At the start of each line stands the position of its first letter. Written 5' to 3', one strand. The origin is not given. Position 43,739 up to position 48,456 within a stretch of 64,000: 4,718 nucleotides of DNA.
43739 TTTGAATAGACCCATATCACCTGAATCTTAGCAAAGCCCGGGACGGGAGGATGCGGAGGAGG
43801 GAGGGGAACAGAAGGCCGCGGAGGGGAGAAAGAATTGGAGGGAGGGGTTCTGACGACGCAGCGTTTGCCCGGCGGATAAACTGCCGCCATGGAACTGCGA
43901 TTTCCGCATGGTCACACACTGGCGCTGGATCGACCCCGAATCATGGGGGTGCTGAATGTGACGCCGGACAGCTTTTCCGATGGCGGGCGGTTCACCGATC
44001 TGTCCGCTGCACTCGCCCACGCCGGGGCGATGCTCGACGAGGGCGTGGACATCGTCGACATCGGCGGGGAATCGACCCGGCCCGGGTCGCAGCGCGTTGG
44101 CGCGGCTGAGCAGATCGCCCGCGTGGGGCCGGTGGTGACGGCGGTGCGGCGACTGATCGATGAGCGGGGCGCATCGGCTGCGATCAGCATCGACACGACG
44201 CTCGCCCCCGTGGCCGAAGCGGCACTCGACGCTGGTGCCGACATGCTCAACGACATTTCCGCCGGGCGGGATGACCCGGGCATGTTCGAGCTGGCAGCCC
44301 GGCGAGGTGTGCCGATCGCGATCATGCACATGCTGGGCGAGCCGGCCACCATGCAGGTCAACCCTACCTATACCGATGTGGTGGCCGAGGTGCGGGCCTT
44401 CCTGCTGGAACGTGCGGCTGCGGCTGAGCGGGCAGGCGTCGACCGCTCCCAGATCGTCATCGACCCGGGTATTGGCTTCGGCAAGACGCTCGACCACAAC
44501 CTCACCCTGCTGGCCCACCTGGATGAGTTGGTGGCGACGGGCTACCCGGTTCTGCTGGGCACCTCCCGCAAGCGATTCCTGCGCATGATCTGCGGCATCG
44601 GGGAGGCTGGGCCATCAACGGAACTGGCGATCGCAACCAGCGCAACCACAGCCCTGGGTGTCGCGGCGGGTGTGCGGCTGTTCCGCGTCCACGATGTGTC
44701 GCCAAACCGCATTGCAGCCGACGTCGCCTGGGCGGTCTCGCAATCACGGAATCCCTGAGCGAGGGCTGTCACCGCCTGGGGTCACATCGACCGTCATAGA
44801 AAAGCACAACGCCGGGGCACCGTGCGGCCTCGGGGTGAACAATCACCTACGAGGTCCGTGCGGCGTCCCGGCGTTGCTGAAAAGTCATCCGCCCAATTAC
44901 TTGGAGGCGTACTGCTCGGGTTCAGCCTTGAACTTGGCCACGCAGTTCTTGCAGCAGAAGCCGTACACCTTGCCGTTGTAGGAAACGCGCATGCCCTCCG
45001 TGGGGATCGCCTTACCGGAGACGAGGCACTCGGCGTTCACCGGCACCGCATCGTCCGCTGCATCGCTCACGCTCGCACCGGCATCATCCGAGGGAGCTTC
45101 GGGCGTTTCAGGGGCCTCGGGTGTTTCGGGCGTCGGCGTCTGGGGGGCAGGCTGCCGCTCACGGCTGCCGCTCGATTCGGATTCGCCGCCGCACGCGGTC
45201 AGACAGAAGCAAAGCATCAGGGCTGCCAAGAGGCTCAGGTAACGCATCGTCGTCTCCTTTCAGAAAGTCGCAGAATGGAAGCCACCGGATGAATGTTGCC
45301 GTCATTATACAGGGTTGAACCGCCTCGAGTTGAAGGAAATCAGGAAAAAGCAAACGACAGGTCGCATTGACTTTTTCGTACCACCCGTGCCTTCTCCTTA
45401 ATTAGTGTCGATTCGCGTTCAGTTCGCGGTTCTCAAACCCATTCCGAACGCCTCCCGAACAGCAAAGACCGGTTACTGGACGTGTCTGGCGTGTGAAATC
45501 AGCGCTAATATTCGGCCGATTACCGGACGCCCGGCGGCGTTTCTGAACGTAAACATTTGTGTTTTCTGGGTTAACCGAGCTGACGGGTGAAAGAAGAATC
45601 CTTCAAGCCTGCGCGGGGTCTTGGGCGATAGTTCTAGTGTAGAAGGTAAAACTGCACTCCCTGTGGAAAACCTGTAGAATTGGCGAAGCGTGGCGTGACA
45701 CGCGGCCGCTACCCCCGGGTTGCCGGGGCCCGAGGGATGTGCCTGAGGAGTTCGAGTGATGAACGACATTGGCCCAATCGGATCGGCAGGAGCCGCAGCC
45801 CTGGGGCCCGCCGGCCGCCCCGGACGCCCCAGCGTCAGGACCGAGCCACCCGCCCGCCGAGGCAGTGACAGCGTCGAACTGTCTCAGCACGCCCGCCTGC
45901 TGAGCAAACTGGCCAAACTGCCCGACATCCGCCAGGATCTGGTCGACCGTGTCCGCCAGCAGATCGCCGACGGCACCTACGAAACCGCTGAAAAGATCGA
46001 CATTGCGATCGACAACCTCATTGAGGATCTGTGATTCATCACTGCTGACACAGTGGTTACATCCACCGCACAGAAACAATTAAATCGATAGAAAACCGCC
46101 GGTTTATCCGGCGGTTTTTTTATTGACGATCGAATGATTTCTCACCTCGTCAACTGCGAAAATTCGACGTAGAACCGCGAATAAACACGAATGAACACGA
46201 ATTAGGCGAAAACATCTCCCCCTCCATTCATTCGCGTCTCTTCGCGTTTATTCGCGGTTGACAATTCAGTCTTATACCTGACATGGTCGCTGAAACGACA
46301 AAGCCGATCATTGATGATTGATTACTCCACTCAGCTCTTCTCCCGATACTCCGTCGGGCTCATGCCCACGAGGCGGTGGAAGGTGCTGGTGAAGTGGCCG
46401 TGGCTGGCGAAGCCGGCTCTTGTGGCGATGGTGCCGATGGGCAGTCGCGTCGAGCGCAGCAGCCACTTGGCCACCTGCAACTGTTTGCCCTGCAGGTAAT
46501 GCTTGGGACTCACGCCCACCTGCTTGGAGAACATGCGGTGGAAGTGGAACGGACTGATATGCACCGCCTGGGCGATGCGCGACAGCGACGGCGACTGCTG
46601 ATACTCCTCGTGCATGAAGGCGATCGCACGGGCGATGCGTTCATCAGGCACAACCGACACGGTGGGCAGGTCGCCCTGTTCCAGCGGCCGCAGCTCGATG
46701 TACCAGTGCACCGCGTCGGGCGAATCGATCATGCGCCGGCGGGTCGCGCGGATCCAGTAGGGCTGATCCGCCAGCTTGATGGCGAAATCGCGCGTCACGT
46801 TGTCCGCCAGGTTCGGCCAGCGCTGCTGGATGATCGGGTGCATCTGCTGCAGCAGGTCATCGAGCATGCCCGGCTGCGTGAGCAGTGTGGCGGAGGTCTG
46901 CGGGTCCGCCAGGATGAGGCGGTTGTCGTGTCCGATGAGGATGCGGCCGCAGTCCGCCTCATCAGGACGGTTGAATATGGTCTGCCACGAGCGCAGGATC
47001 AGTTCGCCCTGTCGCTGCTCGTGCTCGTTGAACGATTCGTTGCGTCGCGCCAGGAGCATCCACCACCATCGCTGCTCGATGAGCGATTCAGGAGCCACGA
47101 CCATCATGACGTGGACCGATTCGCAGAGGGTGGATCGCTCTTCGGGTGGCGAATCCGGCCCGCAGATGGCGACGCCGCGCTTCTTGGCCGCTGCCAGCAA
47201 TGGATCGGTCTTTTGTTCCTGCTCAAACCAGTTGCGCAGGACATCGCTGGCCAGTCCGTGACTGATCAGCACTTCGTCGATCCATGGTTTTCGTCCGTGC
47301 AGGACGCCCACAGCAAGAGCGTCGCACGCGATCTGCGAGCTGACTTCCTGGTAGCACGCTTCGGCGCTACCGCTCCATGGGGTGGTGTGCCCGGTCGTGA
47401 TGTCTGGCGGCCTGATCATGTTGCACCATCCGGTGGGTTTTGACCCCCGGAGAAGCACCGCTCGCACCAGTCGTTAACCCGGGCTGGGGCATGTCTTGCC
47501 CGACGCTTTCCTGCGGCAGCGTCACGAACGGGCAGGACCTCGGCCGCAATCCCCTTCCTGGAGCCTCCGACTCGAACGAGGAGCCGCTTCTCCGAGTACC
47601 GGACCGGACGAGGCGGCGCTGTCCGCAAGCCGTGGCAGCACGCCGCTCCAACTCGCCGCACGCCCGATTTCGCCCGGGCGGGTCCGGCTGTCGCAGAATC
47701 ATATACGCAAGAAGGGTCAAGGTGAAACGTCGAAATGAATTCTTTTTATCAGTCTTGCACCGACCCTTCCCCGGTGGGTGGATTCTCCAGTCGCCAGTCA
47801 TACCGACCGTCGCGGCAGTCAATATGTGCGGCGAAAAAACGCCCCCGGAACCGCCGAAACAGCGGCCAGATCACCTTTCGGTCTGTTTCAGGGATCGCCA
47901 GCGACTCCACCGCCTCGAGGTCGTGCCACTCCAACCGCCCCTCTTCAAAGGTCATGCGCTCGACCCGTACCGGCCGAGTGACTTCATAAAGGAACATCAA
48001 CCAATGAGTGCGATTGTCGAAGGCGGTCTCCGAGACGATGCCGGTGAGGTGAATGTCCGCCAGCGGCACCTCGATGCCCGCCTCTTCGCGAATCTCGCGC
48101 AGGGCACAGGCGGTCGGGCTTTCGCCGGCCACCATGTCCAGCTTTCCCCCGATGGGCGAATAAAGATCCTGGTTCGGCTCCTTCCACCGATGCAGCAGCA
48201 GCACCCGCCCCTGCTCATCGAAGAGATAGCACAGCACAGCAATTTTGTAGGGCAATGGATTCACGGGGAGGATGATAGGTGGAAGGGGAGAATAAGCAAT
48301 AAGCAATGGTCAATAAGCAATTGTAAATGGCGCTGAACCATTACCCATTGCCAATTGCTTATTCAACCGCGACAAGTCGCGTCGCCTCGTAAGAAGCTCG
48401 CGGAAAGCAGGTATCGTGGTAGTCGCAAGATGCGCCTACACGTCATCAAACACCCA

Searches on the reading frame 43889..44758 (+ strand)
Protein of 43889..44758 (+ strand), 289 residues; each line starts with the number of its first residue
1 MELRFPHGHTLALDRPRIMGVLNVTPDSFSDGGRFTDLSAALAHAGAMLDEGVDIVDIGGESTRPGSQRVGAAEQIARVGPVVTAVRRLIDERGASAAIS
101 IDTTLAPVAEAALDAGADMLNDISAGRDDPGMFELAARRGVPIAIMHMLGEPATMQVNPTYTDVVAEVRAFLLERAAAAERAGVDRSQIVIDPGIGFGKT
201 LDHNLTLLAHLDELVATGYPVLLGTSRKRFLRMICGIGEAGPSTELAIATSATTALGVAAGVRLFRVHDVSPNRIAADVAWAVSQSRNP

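Call 16: search_protein_families(library=pfam, proteins=[window:43889-44758:+], max_evalue=0.001)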
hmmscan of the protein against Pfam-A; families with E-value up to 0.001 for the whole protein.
window:43889-44758:+ (289 aa): 1 family
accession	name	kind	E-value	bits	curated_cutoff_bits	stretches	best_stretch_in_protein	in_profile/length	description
PF00809.28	Pterin_bind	-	7.5e-82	275.1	25.5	1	19-268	1-244/244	Pterin binding enzyme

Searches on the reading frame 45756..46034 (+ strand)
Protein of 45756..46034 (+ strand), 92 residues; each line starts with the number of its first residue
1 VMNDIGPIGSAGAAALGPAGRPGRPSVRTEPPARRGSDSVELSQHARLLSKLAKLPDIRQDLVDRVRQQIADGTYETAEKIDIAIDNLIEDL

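Call 85: search_protein_families(library=pfam, proteins=[window:45756-46034:+], max_evalue=0.01)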
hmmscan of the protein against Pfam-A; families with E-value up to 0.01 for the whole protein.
window:45756-46034:+ (92 aa): 1 family
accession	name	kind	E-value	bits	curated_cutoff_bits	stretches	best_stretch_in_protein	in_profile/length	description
PF04316.19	FlgM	-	2.8e-11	43.9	25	1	38-76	1-43/55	Anti-sigma-28 factor, FlgM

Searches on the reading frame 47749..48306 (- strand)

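Call 16: search_protein_families(library=pfam, proteins=[window:47749-48306:-], max_evalue=0.001)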
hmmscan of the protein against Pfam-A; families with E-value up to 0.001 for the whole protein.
window:47749-48306:- (185 aa): 2 families
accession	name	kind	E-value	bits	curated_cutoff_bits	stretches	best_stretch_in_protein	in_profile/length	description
PF00293.34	NUDIX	-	1.7e-19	70.6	21.1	1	20-145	2-130/134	NUDIX domain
PF14815.12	NUDIX_4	-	0.0003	21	35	1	26-146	3-111/113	NUDIX domain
